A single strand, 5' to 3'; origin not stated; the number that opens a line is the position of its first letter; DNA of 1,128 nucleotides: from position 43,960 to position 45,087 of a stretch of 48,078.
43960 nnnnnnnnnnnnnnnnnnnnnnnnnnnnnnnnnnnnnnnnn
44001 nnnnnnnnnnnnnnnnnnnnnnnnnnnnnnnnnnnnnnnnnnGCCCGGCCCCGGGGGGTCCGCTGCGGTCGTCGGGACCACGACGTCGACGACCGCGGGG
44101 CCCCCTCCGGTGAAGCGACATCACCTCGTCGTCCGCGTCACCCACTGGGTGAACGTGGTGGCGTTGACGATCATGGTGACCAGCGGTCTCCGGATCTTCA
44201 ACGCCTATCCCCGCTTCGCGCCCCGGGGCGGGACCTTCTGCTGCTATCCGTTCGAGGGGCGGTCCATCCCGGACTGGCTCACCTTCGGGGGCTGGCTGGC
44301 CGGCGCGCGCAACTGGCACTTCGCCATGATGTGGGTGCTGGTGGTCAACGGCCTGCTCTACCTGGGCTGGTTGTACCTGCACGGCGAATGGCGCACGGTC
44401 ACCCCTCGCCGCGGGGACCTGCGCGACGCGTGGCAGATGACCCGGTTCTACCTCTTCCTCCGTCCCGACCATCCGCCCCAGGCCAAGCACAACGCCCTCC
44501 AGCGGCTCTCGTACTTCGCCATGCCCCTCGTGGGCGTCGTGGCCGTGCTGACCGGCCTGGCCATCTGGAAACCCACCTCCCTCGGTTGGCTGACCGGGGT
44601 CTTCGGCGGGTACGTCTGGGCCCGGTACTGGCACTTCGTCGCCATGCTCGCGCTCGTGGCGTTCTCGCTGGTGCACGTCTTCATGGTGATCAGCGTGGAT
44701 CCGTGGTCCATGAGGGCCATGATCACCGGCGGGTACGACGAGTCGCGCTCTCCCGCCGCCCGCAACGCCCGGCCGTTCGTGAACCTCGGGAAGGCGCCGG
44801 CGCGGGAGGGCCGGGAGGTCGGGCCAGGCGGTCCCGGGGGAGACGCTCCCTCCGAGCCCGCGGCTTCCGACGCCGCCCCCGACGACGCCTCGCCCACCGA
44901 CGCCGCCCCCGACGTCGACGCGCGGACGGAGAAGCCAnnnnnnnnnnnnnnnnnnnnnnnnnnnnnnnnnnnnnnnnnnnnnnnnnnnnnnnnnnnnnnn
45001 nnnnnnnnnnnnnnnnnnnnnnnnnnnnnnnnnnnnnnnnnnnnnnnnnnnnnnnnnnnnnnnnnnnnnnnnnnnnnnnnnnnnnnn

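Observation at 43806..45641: Methionine-rich lipoprotein + b-type cytochrome + TAT-exported Moco oxidoreductase: candidate sacrificial-methionine oxidant sink with its own quinol-driven reductase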

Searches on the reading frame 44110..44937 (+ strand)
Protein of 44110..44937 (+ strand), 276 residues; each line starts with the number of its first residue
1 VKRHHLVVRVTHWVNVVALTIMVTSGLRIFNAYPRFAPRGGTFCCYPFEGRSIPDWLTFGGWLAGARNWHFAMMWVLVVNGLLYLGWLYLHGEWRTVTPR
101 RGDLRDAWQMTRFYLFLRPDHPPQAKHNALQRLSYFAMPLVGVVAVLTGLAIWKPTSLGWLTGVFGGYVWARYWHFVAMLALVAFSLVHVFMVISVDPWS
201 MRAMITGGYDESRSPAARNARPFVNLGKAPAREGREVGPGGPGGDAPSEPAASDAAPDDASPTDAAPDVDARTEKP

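Call 8: search_protein_families(library=pfam, proteins=[window:44110-44937:+], max_evalue=0.01)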
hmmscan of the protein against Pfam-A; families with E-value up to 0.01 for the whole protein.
window:44110-44937:+ (276 aa): 1 family
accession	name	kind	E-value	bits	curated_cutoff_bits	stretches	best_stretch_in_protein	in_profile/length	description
PF01292.26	Ni_hydr_CYTB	-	1.4e-28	100.3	30.1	1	3-207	1-179/179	Prokaryotic cytochrome b561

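Call 9: search_protein_families(library=ncbifam, proteins=[window:44110-44937:+], max_evalue=0.01)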
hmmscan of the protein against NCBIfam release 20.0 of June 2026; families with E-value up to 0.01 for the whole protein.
window:44110-44937:+ (276 aa): 5 families
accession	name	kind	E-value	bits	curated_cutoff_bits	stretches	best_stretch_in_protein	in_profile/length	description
TIGR02125.1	CytB-hydogenase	equivalog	1.4e-23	83.5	121.5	1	3-206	2-205/212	Ni/Fe-hydrogenase, b-type cytochrome subunit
TIGR01583.1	formate-DH-gamm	equivalog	1.8e-09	37.9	115.85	1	2-212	3-188/204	formate dehydrogenase subunit gamma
NF007558.0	PRK10179.1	equivalog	1.8e-05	24.6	339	1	125-210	107-189/217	formate dehydrogenase-N subunit gamma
NF007551.0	PRK10171.1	equivalog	0.00057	19.6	442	0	7-206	17-215/235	Ni/Fe-hydrogenase b-type cytochrome subunit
NF007924.0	PRK10639.1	equivalog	0.00082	19.2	341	0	126-189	9-72/211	formate dehydrogenase cytochrome b556 subunit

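Call 67: find_homologous_proteins(query=window:44110-44937:+, max_evalue=1e-20)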
Query window:44110-44937:+ (276 aa): 4456 proteins with E <= 1e-20 among 8000 candidates; the best 120 are listed.
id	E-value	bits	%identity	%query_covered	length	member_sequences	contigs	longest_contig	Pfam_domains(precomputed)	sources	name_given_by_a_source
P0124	3.9e-190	649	100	100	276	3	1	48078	PF01292.27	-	-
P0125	4.2e-131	455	71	100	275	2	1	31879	PF01292.27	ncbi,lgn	-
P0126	8.3e-130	450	73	94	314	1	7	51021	PF01292.27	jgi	jgi:Ni/Fe-hydrogenase b-type cytochrome subunit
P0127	7.3e-129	447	75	89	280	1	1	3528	PF01292.27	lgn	-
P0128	9.1e-128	444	69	99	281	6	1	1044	PF01292.27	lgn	-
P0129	1.9e-127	443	71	97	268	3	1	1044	PF01292.27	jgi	-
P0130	1.9e-127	443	79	82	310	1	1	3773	PF01292.27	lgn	-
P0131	5.9e-127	441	69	95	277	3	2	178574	PF01292.27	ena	-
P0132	5.7e-125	435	67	100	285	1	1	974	PF01292.27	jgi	jgi:Ni/Fe-hydrogenase b-type cytochrome subunit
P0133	8.9e-125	434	78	83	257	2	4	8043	PF01292.27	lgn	-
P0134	2.0e-124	433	78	84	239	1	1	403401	PF01292.27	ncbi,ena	-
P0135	1.4e-122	427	79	80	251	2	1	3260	PF01292.27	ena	-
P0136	2.8e-122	426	70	99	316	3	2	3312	PF01292.27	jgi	jgi:Ni/Fe-hydrogenase b-type cytochrome subunit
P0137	3.3e-122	425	77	83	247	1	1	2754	PF01292.27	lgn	-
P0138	1.4e-121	423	74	82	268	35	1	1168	PF01292.27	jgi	jgi:Ni/Fe-hydrogenase b-type cytochrome subunit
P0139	5.2e-121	422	78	79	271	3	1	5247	PF01292.27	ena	-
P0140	1.4e-120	420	78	79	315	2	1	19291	PF01292.27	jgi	jgi:Ni/Fe-hydrogenase b-type cytochrome subunit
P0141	1.9e-120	420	74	87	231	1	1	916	PF01292.27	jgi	jgi:Ni/Fe-hydrogenase b-type cytochrome subunit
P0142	4.4e-120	419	74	87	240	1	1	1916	PF01292.27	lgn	-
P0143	4.8e-120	418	73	86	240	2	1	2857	PF01292.27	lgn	-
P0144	6.9e-120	418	72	84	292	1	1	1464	PF01292.27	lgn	-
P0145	8.1e-120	418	75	84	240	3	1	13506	PF01292.27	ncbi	-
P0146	1.4e-119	417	74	84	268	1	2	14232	PF01292.27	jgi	jgi:Ni/Fe-hydrogenase b-type cytochrome subunit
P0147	1.1e-118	414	73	86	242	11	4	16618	PF01292.27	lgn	-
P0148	1.3e-118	414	76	84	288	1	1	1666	PF01292.27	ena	-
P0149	2.6e-118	413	75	82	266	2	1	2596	PF01292.27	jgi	-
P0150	3.3e-118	412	72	89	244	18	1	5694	PF01292.27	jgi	-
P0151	3.6e-118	412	67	95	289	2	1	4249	PF01292.27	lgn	-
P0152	4.6e-118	412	70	85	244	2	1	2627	PF01292.27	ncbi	-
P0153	6.9e-118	411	74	83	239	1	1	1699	PF01292.27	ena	-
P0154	9.2e-118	411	76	83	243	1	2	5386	PF01292.27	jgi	jgi:thiosulfate reductase cytochrome b subunit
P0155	1.0e-117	411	75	82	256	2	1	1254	PF01292.27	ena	-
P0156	1.3e-117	410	72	88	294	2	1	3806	PF01292.27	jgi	-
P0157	1.4e-117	410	75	81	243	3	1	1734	PF01292.27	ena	-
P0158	3.9e-117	409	75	83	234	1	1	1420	PF01292.27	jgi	-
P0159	5.3e-117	408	76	85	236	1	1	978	PF01292.27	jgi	jgi:thiosulfate reductase cytochrome b subunit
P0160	6.0e-117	408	75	79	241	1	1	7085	PF01292.27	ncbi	-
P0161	7.2e-117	408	74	81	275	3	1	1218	PF01292.27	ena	-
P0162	7.9e-117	408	71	89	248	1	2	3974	PF01292.27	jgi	jgi:Ni/Fe-hydrogenase b-type cytochrome subunit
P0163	9.4e-117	408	67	95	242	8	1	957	PF01292.27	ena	-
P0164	9.7e-117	408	67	95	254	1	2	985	PF01292.27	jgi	jgi:Ni/Fe-hydrogenase b-type cytochrome subunit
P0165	1.0e-116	408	65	100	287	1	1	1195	PF01292.27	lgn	-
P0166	1.2e-116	407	74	81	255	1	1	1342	PF01292.27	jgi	-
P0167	1.3e-116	407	74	82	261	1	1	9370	PF01292.27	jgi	jgi:Ni/Fe-hydrogenase b-type cytochrome subunit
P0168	1.4e-116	407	73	84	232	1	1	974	PF01292.27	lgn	-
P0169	1.7e-116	407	72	81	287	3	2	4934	PF01292.27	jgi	jgi:thiosulfate reductase cytochrome b subunit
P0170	2.0e-116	407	71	84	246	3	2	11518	PF01292.27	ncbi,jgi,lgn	jgi:Ni/Fe-hydrogenase b-type cytochrome subunit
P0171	2.0e-116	407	73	82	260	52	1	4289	PF01292.27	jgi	jgi:Ni/Fe-hydrogenase b-type cytochrome subunit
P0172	2.3e-116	406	70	89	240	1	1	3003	PF01292.27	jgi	jgi:Ni/Fe-hydrogenase b-type cytochrome subunit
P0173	2.5e-116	406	72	87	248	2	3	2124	PF01292.27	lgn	-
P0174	2.6e-116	406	72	84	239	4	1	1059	PF01292.27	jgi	jgi:Ni/Fe-hydrogenase b-type cytochrome subunit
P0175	2.8e-116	406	71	88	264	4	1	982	PF01292.27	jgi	jgi:Ni/Fe-hydrogenase b-type cytochrome subunit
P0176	2.8e-116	406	68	96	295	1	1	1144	PF01292.27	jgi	jgi:Ni/Fe-hydrogenase b-type cytochrome subunit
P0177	2.9e-116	406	64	97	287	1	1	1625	PF01292.27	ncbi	-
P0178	3.2e-116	406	67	91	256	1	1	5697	PF01292.27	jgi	jgi:Ni/Fe-hydrogenase b-type cytochrome subunit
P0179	3.3e-116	406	68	93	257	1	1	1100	PF01292.27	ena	-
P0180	3.4e-116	406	68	90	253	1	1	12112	PF01292.27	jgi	jgi:Ni/Fe-hydrogenase b-type cytochrome subunit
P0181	3.8e-116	406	74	82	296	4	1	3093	PF01292.27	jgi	jgi:thiosulfate reductase cytochrome b subunit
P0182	4.0e-116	406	64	98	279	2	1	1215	PF01292.27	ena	-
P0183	4.2e-116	405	68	95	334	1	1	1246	PF01292.27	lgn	-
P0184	4.6e-116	405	74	81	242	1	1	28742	PF01292.27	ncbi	-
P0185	6.8e-116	405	75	83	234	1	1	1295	PF01292.27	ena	-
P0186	8.0e-116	405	70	84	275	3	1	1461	PF01292.27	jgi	-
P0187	9.0e-116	404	72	87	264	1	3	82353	PF01292.27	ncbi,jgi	jgi:Ni/Fe-hydrogenase b-type cytochrome subunit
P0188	1.1e-115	404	74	81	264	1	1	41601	PF01292.27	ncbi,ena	-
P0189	1.1e-115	404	70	85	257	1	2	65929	PF01292.27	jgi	jgi:Ni/Fe-hydrogenase b-type cytochrome subunit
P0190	1.2e-115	404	73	81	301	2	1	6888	PF01292.27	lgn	-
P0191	1.3e-115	404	69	90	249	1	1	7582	PF01292.27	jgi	jgi:Ni/Fe-hydrogenase b-type cytochrome subunit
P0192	1.4e-115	404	71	86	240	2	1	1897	PF01292.27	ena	-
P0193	1.4e-115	404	74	82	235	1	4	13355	PF01292.27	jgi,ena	-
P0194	1.5e-115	404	71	83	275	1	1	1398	PF01292.27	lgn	-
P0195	1.6e-115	404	74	82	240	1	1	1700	PF01292.27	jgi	-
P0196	1.6e-115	404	75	80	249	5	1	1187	PF01292.27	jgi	-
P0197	1.8e-115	403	73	82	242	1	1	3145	PF01292.27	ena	-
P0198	1.9e-115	403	69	86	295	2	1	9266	PF01292.27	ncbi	-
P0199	2.0e-115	403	73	82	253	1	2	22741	PF01292.27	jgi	jgi:Ni/Fe-hydrogenase b-type cytochrome subunit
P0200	2.2e-115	403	72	84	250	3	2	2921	PF01292.27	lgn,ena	-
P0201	2.2e-115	403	70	86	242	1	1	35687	PF01292.27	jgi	jgi:Ni/Fe-hydrogenase b-type cytochrome subunit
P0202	2.4e-115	403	71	83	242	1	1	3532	PF01292.27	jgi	jgi:Ni/Fe-hydrogenase b-type cytochrome subunit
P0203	2.6e-115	403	75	82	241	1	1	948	PF01292.27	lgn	-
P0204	2.7e-115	403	69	91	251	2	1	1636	PF01292.27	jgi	jgi:Ni/Fe-hydrogenase b-type cytochrome subunit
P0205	2.9e-115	403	65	99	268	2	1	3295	PF01292.27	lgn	-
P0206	3.2e-115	403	73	85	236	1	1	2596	PF01292.27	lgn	-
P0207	3.6e-115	402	75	80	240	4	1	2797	PF01292.27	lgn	-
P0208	3.8e-115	402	68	91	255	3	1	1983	PF01292.27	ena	-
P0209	3.9e-115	402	73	80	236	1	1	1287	PF01292.27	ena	-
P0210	4.2e-115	402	74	80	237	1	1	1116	PF01292.27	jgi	-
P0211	5.0e-115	402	69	89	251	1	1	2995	PF01292.27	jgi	jgi:Ni/Fe-hydrogenase b-type cytochrome subunit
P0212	5.1e-115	402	75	80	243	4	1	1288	PF01292.27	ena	-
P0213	6.0e-115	402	74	82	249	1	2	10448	PF01292.27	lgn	-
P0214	6.8e-115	401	71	84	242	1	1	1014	PF01292.27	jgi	jgi:Ni/Fe-hydrogenase b-type cytochrome subunit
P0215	7.2e-115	401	76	80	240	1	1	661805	PF01292.27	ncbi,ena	-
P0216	7.4e-115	401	71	87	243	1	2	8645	PF01292.27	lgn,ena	-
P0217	7.5e-115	401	74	81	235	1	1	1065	PF01292.27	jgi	-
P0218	7.6e-115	401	65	94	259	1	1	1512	PF01292.27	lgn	-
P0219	7.7e-115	401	75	81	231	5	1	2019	PF01292.27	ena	-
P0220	7.8e-115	401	74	80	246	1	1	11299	PF01292.27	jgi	jgi:thiosulfate reductase cytochrome b subunit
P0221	7.8e-115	401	74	80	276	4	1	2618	PF01292.27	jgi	jgi:Ni/Fe-hydrogenase b-type cytochrome subunit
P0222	9.5e-115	401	74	81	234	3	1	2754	PF01292.27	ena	-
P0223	9.8e-115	401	72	84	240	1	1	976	PF01292.27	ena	-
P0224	1.0e-114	401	72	82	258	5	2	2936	PF01292.27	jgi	jgi:Ni/Fe-hydrogenase b-type cytochrome subunit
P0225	1.0e-114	401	66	91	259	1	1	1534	PF01292.27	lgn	-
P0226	1.0e-114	401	74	82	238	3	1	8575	PF01292.27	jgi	jgi:Ni/Fe-hydrogenase b-type cytochrome subunit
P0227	1.2e-114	401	64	100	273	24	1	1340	PF01292.27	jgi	-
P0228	1.3e-114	401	72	84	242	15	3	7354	PF01292.27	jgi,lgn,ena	-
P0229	1.4e-114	400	69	89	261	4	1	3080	PF01292.27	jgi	jgi:Ni/Fe-hydrogenase b-type cytochrome subunit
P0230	1.5e-114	400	73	82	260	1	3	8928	PF01292.27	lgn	-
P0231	1.5e-114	400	72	85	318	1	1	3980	PF01292.27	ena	-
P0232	1.5e-114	400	72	82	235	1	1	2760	PF01292.27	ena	-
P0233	1.5e-114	400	74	80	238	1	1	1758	PF01292.27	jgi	jgi:Ni/Fe-hydrogenase b-type cytochrome subunit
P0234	1.7e-114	400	73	82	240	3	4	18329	PF01292.27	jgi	jgi:Ni/Fe-hydrogenase b-type cytochrome subunit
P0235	1.8e-114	400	64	96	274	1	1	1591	PF01292.27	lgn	-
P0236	1.8e-114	400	72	83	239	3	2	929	PF01292.27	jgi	-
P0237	1.9e-114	400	68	89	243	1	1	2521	PF01292.27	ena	-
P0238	1.9e-114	400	74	80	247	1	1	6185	PF01292.27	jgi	jgi:Ni/Fe-hydrogenase b-type cytochrome subunit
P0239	2.0e-114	400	73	80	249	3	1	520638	PF01292.27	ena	-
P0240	2.0e-114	400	74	80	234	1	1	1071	PF01292.27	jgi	jgi:Ni/Fe-hydrogenase b-type cytochrome subunit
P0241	2.1e-114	400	72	82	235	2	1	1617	PF01292.27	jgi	jgi:Ni/Fe-hydrogenase b-type cytochrome subunit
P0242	2.3e-114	400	68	89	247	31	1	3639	PF01292.27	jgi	jgi:Ni/Fe-hydrogenase b-type cytochrome subunit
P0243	2.3e-114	400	75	82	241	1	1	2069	PF01292.27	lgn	-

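Call 68: find_encoding_contigs(protein=P0130, flank=3000, max_places=2)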
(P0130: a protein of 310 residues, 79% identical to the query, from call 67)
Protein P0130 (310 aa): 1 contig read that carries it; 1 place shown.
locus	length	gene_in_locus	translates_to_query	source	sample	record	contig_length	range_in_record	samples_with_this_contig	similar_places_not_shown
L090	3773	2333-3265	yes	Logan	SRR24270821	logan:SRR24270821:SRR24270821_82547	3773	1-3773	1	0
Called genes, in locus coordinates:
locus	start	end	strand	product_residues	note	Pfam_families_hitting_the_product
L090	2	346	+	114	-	?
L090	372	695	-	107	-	-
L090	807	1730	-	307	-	PF00582:Usp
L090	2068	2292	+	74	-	-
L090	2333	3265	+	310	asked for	PF01292:Ni_hydr_CYTB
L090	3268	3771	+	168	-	?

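Call 69: find_encoding_contigs(protein=P0127, flank=3000, max_places=2)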
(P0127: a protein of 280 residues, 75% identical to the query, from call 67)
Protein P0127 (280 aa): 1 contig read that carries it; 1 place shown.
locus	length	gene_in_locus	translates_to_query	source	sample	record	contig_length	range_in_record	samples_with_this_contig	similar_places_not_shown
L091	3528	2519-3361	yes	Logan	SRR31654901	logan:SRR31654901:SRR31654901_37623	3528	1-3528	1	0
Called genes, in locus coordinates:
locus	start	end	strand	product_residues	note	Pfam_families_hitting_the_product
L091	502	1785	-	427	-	PF00158:Sigma54_activat, PF14532:Sigma54_activ_2, PF07724:AAA_2 (weak), PF07728:AAA_5, PF25601:AAA_lid_14, PF02954:HTH_8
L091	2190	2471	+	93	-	-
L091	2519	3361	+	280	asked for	PF01292:Ni_hydr_CYTB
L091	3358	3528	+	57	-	?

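Call 70: find_encoding_contigs(protein=P0135, flank=3000, max_places=2)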
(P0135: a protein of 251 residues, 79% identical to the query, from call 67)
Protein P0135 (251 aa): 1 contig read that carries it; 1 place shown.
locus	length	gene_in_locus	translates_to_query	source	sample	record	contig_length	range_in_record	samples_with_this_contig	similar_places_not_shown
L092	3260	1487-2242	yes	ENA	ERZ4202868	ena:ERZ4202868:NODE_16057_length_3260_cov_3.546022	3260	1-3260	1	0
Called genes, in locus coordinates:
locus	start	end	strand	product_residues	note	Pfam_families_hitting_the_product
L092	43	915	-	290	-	PF12146:Hydrolase_4 (weak), PF00561:Abhydrolase_1, PF12697:Abhydrolase_6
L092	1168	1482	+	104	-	-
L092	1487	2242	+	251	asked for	PF01292:Ni_hydr_CYTB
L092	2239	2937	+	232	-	PF00174:Oxidored_molyb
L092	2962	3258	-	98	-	?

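Call 72: find_encoding_contigs(protein=P0140, flank=4000, max_places=1)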
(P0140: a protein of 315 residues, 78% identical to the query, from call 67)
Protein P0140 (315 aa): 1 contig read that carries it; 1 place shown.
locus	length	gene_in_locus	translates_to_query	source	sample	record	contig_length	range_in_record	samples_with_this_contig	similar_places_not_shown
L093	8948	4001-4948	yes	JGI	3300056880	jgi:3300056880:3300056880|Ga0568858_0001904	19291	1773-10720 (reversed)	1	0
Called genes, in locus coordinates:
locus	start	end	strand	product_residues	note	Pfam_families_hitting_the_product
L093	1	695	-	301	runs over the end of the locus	PF01135:PCMT (weak), PF01209:Ubie_methyltran, PF13489:Methyltransf_23, PF13847:Methyltransf_31, PF08241:Methyltransf_11, PF08242:Methyltransf_12, PF13649:Methyltransf_25, PF05148:Methyltransf_8, +4 more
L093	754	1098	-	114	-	PF12840:HTH_20, PF01022:HTH_5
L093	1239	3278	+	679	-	PF00144:Beta-lactamase, PF11954:DUF3471 (weak)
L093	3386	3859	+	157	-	-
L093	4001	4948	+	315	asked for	PF01292:Ni_hydr_CYTB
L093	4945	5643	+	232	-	PF00174:Oxidored_molyb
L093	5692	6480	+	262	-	-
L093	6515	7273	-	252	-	PF06283:ThuA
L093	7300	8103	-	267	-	PF13365:Trypsin_2 (faint)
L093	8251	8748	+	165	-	PF06445:GyrI-like, PF14526:Cass2 (weak)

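Call 73: find_encoding_contigs(protein=P0139, flank=4000, max_places=1)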
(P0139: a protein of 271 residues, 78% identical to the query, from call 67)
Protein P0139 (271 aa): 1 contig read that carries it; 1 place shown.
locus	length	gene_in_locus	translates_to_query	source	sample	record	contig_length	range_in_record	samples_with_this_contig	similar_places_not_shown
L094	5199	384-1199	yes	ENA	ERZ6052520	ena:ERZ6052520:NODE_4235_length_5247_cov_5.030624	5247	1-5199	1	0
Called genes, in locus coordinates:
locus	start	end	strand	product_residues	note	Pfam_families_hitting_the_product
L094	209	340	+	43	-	-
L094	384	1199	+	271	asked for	PF01292:Ni_hydr_CYTB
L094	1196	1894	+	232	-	PF00174:Oxidored_molyb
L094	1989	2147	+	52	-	-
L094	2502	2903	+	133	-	PF07963:N_methyl (weak)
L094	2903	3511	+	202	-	PF07963:N_methyl (weak)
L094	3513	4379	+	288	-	-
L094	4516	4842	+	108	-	-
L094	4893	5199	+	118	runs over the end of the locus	?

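Call 74: find_encoding_contigs(protein=P0125, flank=4000, max_places=1)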
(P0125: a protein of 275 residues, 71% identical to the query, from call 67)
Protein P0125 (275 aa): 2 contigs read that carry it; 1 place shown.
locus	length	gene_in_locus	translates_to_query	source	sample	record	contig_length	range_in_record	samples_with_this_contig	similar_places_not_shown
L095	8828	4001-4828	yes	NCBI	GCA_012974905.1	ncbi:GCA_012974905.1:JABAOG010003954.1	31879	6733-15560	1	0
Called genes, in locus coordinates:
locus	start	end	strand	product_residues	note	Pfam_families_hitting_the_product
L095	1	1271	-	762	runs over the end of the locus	PF13620:CarboxypepD_reg, PF13715:CarbopepD_reg_2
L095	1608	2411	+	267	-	PF13349:DUF4097 (weak)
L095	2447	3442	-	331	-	PF03706:LPG_synthase_TM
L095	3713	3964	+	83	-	-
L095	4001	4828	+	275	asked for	PF01292:Ni_hydr_CYTB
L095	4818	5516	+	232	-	PF00174:Oxidored_molyb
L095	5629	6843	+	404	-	-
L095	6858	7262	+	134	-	PF00034:Cytochrom_C, PF13442:Cytochrome_CBB3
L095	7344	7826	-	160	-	-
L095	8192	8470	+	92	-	PF13564:DoxX_2 (weak)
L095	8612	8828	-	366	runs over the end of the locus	PF11376:DUF3179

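Call 75: find_encoding_contigs(protein=P0126, flank=4000, max_places=1)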
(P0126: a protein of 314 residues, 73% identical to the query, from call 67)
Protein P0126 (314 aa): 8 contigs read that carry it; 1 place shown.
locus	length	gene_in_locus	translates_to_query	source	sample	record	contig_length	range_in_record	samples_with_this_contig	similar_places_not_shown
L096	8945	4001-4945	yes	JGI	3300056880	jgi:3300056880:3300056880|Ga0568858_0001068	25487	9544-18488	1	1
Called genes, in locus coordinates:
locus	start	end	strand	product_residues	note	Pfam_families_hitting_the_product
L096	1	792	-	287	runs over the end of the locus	-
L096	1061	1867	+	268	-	PF13349:DUF4097 (faint)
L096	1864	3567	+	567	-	PF00884:Sulfatase, PF01663:Phosphodiest (faint), PF16347:SGSH_C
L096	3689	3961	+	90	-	-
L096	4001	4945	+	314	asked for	PF01292:Ni_hydr_CYTB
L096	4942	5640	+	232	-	PF00174:Oxidored_molyb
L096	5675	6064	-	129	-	-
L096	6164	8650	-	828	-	PF00912:Transgly, PF00905:Transpeptidase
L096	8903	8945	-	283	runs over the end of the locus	PF02739:5_3_exonuc_N, PF01367:5_3_exonuc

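Call 89: search_protein_families(library=pfam, proteins=[L095:5629-6840:+, L093:5692-6477:+], max_evalue=0.01)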
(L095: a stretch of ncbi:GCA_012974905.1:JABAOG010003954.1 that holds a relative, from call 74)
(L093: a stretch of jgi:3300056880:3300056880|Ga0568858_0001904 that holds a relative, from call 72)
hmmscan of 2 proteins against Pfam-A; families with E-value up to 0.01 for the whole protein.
L095:5629-6840:+ (404 aa): 0 families

L093:5692-6477:+ (262 aa): 0 families
